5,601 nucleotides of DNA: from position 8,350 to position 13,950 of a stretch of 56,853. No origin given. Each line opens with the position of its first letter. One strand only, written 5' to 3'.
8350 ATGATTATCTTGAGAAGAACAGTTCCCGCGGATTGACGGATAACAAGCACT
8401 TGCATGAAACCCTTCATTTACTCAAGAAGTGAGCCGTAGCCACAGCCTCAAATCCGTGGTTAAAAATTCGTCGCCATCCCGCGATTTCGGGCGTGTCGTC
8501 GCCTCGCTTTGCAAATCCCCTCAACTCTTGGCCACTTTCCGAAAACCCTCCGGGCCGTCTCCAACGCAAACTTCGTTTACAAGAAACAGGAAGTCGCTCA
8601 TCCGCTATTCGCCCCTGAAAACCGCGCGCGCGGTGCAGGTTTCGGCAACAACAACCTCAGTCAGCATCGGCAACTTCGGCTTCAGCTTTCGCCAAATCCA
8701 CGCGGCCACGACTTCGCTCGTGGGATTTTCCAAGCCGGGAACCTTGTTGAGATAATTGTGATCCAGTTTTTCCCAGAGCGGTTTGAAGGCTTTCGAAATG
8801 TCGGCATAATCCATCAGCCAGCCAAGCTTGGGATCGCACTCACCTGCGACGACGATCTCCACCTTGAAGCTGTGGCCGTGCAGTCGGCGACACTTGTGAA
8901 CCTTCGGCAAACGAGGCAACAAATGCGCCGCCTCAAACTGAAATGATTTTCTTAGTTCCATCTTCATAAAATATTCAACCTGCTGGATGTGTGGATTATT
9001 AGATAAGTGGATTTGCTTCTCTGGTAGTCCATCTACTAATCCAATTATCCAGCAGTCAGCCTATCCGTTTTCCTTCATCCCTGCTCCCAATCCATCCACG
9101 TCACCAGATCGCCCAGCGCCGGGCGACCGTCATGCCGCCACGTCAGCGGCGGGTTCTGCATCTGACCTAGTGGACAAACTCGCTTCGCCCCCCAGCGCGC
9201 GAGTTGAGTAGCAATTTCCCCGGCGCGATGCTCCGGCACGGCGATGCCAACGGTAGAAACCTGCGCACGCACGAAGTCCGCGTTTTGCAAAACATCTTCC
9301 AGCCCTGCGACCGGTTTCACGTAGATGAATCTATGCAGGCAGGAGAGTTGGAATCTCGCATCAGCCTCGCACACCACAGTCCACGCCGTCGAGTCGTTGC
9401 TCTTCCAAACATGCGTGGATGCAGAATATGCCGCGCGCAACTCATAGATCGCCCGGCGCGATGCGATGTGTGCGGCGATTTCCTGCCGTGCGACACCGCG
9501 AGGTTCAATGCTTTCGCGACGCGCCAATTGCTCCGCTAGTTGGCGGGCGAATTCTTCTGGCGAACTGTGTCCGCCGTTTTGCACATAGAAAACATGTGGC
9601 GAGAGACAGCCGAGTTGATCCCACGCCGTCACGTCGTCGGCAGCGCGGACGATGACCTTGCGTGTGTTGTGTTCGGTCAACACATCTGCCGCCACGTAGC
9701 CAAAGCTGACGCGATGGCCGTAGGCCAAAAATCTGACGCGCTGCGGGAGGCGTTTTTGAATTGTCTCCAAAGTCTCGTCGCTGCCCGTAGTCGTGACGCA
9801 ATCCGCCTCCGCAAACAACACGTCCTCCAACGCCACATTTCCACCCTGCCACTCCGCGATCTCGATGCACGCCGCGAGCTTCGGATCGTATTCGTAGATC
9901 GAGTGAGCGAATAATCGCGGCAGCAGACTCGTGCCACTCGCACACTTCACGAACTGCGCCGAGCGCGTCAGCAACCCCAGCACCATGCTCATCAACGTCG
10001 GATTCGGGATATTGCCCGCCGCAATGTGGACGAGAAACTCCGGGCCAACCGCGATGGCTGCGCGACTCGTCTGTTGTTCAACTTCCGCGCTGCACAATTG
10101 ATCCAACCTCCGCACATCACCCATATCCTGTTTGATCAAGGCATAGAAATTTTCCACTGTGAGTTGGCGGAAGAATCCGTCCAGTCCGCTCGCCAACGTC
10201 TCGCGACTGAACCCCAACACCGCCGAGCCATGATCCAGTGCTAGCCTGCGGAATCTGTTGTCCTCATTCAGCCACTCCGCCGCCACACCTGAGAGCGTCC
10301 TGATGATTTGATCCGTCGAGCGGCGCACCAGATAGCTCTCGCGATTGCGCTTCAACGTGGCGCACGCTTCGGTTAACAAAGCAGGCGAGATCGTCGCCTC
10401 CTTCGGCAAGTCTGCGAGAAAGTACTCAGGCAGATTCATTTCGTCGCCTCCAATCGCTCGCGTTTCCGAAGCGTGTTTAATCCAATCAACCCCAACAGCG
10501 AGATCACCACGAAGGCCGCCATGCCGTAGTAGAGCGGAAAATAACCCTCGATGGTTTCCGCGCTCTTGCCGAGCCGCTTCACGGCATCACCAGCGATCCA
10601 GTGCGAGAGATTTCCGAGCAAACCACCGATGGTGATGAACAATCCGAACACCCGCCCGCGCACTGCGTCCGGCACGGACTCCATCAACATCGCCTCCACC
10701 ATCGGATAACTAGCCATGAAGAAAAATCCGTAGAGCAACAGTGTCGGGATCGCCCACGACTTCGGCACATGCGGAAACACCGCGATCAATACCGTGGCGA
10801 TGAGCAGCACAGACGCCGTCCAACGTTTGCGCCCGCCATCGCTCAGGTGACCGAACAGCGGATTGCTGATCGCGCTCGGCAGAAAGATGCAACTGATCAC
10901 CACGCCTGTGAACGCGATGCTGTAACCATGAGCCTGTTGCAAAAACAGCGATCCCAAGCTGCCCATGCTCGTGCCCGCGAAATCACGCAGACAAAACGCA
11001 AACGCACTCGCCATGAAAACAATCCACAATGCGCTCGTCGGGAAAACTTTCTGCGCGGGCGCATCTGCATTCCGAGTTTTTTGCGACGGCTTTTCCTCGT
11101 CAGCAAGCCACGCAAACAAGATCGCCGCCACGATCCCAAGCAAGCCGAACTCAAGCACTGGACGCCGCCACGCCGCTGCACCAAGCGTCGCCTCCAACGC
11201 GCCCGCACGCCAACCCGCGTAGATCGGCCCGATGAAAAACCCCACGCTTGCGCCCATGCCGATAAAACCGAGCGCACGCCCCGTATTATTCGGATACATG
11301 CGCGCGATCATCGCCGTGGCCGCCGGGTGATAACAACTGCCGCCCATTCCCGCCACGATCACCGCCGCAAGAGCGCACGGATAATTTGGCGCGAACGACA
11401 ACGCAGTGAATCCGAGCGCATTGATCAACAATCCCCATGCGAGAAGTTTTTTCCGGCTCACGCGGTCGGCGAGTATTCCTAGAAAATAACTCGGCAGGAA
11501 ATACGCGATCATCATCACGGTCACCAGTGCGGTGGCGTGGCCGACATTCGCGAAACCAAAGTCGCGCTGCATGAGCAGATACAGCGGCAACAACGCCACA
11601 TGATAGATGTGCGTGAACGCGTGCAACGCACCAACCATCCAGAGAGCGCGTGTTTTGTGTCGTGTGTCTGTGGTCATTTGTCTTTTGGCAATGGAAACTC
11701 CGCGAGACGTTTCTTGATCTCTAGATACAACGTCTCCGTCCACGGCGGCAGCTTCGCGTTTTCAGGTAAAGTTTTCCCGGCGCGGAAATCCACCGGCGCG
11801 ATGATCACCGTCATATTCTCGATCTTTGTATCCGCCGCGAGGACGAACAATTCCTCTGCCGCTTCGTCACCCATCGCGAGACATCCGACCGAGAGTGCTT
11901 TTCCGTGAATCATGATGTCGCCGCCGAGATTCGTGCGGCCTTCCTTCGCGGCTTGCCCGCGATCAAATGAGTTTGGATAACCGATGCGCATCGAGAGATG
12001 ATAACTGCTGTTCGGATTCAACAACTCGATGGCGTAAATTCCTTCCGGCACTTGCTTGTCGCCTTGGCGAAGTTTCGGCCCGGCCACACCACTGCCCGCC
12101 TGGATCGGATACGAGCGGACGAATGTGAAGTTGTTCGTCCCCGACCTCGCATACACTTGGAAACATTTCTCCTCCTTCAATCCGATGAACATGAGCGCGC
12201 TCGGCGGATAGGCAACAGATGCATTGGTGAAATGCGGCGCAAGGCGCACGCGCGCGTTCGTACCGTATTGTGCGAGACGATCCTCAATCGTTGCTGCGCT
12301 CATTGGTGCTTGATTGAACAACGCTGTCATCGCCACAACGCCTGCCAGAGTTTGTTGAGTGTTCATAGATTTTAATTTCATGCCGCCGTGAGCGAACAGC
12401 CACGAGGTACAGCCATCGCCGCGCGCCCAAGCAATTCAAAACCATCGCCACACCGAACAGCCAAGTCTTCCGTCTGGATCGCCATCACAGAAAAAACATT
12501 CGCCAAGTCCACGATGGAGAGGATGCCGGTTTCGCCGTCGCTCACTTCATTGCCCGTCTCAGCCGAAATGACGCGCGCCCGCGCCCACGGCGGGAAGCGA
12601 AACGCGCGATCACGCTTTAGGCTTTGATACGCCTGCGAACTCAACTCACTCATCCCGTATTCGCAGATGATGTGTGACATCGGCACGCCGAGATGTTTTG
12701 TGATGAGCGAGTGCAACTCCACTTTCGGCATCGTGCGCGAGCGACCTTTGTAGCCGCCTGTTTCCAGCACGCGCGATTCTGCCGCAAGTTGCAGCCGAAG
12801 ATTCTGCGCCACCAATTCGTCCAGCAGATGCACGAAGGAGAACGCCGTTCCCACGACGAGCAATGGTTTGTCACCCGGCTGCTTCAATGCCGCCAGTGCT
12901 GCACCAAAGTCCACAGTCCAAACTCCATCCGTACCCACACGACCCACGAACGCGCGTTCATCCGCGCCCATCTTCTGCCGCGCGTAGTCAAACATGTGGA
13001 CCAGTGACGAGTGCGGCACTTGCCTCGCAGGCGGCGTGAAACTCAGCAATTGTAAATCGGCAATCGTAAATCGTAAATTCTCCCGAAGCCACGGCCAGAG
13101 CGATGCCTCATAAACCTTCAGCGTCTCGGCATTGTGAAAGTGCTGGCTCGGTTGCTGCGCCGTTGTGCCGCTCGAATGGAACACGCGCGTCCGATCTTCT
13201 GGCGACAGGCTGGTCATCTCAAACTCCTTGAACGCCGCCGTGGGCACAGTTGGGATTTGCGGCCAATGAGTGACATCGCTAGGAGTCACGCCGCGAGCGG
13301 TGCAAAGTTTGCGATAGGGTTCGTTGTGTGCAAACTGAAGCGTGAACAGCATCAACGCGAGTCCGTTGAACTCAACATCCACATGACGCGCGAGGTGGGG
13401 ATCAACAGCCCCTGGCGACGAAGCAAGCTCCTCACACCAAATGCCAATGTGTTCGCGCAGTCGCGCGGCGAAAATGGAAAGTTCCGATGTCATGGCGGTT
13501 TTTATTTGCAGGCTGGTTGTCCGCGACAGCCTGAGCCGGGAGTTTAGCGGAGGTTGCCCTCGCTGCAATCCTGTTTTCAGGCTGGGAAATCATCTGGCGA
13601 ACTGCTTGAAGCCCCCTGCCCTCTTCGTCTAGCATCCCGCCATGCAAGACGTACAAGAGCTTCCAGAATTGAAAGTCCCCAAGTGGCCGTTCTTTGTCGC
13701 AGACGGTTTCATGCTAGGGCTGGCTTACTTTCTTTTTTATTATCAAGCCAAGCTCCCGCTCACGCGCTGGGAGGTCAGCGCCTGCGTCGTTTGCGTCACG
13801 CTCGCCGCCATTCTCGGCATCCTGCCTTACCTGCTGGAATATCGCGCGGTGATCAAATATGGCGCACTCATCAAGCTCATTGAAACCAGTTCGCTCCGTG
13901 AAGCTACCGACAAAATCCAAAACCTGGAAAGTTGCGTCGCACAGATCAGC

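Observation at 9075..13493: Translationally coupled luxE-like / L,D-transpeptidase / MFS / luxC-like operon without luciferase genes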

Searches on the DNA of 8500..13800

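Call 61: search_rna_families(source=window, start=8500, end=13800, threshold=evalue, max_evalue=1)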
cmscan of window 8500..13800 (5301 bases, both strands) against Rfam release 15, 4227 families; matches with E-value up to 1: 1.
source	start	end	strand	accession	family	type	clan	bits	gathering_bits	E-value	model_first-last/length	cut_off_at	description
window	10538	10707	-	RF02916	atpB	Cis-reg;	-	19.7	37.4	0.37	1-128/128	no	atpB RNA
